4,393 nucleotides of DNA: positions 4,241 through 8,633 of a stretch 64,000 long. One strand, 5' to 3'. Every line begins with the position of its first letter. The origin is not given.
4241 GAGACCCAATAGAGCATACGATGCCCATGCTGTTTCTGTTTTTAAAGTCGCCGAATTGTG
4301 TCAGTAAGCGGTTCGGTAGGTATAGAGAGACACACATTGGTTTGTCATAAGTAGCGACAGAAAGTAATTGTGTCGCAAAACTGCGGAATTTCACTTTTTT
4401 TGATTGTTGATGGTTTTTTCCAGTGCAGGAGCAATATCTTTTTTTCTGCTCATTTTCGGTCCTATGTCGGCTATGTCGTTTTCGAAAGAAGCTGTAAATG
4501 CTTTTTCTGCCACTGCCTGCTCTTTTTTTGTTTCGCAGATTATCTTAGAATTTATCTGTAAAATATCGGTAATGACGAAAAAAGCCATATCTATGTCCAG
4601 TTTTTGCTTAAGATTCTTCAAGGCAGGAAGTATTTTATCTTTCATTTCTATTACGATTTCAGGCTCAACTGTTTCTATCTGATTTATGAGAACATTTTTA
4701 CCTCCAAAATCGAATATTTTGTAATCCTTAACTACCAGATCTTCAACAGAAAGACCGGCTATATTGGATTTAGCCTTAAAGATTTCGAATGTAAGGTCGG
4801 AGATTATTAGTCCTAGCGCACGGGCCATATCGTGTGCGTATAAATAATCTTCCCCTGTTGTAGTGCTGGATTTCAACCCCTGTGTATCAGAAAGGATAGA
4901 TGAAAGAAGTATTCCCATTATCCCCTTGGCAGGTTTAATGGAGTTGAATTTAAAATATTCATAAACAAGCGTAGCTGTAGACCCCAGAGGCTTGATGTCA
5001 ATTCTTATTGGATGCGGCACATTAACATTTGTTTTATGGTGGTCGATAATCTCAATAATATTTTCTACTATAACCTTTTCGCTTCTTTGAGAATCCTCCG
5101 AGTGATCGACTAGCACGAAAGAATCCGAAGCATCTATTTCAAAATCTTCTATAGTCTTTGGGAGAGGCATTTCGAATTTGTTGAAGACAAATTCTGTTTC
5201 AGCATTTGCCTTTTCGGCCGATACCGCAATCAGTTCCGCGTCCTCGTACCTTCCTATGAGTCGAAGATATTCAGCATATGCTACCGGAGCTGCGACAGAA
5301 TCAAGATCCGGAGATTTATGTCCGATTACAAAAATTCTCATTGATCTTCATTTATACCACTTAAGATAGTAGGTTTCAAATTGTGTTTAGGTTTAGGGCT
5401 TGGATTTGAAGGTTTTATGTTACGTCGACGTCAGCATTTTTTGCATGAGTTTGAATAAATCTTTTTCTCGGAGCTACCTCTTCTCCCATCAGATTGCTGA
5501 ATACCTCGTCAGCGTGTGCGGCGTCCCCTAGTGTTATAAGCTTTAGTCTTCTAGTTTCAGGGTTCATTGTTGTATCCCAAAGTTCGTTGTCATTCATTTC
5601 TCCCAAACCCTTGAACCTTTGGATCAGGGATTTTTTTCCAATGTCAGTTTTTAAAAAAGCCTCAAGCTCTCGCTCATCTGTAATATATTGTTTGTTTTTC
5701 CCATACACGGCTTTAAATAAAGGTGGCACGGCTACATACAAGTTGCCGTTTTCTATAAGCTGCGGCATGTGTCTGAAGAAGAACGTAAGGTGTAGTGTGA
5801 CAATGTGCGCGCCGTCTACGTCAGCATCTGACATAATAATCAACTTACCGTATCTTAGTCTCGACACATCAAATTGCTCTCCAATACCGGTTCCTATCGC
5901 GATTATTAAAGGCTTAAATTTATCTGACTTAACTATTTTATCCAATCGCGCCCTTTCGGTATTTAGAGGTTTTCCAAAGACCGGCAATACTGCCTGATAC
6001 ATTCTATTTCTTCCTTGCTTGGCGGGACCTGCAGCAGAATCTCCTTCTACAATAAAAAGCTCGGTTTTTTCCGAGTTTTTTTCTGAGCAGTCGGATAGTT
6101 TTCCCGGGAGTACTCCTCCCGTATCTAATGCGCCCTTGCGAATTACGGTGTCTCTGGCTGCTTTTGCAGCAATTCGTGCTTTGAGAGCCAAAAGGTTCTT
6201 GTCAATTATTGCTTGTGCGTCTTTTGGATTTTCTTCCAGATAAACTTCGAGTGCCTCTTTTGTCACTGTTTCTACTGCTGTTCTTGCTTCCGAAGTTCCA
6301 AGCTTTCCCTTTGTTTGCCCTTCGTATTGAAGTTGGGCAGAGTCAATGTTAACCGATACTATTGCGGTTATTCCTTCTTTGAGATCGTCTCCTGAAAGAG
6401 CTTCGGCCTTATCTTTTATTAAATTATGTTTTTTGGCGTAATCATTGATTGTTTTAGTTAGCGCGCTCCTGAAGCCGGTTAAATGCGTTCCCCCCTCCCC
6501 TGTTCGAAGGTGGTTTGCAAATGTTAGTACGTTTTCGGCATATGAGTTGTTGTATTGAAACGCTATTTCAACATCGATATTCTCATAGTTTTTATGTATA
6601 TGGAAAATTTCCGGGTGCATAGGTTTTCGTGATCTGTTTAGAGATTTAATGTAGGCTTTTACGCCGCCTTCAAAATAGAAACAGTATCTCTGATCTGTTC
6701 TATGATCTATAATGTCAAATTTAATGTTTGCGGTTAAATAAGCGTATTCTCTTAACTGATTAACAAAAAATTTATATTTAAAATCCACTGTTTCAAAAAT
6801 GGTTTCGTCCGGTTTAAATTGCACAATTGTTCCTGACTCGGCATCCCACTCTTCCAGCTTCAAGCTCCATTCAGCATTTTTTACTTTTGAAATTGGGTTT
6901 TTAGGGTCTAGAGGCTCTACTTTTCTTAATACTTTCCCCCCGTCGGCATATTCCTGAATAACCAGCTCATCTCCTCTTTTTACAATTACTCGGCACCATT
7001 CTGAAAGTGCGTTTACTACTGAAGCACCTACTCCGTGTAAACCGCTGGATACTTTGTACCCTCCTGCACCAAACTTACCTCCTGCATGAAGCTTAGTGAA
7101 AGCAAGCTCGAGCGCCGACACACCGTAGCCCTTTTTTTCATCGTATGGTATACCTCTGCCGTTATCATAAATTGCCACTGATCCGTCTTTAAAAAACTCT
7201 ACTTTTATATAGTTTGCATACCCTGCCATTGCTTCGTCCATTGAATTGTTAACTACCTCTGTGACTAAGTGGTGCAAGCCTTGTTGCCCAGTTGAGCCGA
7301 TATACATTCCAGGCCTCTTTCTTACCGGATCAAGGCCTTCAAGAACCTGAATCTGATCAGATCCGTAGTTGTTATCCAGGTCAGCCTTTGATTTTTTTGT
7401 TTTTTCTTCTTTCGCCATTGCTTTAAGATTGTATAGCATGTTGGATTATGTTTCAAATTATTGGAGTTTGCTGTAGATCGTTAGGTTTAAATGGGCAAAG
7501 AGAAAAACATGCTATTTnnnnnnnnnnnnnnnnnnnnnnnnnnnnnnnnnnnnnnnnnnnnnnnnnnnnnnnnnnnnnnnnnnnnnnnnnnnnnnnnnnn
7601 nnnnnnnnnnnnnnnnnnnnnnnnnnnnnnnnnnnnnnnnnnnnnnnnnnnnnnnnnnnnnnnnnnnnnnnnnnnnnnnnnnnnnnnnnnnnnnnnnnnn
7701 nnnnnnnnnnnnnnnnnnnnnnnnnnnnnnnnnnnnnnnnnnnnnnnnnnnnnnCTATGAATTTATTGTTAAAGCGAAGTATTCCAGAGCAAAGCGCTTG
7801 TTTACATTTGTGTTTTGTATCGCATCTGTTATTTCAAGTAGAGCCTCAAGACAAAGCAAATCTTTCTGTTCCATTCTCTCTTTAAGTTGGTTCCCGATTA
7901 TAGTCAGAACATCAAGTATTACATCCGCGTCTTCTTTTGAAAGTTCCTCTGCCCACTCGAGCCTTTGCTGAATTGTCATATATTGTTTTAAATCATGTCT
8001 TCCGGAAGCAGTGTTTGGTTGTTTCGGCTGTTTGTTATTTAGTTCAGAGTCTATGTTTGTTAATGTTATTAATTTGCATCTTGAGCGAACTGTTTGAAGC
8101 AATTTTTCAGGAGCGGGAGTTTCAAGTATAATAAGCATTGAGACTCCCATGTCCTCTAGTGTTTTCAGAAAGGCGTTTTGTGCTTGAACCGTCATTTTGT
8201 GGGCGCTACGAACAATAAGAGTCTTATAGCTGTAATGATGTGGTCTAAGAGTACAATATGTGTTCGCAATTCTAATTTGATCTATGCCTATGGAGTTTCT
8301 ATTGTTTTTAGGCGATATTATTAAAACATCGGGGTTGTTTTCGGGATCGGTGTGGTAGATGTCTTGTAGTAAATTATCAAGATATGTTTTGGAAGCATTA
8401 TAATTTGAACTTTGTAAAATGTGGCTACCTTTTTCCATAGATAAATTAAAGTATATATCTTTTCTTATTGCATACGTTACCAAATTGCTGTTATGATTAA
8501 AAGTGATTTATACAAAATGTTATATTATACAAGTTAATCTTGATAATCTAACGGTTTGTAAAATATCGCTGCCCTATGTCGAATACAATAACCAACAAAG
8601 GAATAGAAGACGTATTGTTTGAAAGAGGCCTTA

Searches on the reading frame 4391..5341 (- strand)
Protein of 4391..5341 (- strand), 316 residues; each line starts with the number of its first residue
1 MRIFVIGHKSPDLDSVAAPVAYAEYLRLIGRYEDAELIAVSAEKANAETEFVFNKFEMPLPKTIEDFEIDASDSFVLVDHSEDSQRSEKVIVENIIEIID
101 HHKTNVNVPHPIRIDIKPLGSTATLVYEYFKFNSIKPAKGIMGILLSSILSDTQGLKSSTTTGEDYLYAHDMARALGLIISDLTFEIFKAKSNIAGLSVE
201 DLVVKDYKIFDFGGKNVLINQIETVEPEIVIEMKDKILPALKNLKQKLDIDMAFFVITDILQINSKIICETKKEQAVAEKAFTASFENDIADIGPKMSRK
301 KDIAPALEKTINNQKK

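Call 50: search_protein_families(library=pfam, proteins=[window:4391-5341:-], max_evalue=0.001)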
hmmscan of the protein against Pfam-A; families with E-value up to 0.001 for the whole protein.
window:4391-5341:- (316 aa): 2 families
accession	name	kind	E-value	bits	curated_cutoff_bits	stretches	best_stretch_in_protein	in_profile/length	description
PF02833.19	DHHA2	-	5.3e-26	91.9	27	1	186-309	2-125/126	DHHA2 domain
PF01368.27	DHH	-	8.5e-16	58.8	28.1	1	2-147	1-123/125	DHH family, N-terminal domain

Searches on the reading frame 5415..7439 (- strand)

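Call 50: search_protein_families(library=pfam, proteins=[window:5415-7439:-], max_evalue=0.001)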
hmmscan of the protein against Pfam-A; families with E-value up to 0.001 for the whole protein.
window:5415-7439:- (674 aa): 4 families
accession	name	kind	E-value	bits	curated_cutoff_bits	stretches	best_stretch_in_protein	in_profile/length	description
PF00204.31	DNA_gyraseB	-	4.8e-56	189.4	27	1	259-430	1-172/173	DNA gyrase B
PF00986.26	DNA_gyraseB_C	-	1e-26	93.3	29.8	1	602-663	2-63/63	DNA gyrase B subunit, carboxyl terminus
PF01751.28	Toprim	-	9.3e-14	51.8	23.1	1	460-570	1-94/96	Toprim domain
PF02518.31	HATPase_c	-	6e-11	43.2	26.4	1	52-148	3-87/111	Histidine kinase-, DNA gyrase B-, and HSP90-like ATPase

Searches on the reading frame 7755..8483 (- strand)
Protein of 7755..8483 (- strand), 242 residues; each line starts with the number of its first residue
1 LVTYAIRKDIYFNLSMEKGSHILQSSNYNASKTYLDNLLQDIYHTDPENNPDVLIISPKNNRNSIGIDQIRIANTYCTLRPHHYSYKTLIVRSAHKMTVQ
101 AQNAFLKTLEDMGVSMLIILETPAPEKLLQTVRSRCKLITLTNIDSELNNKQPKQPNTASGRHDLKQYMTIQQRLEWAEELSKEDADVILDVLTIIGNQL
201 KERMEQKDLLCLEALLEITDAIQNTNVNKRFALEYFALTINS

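Call 50: search_protein_families(library=pfam, proteins=[window:7755-8483:-], max_evalue=0.001)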
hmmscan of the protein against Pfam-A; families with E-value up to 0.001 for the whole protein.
window:7755-8483:- (242 aa): 1 family
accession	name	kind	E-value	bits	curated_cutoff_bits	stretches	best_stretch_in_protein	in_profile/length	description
PF13177.12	DNA_pol3_delta2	-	5.4e-22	78.9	27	1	46-144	64-160/161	DNA polymerase III, delta subunit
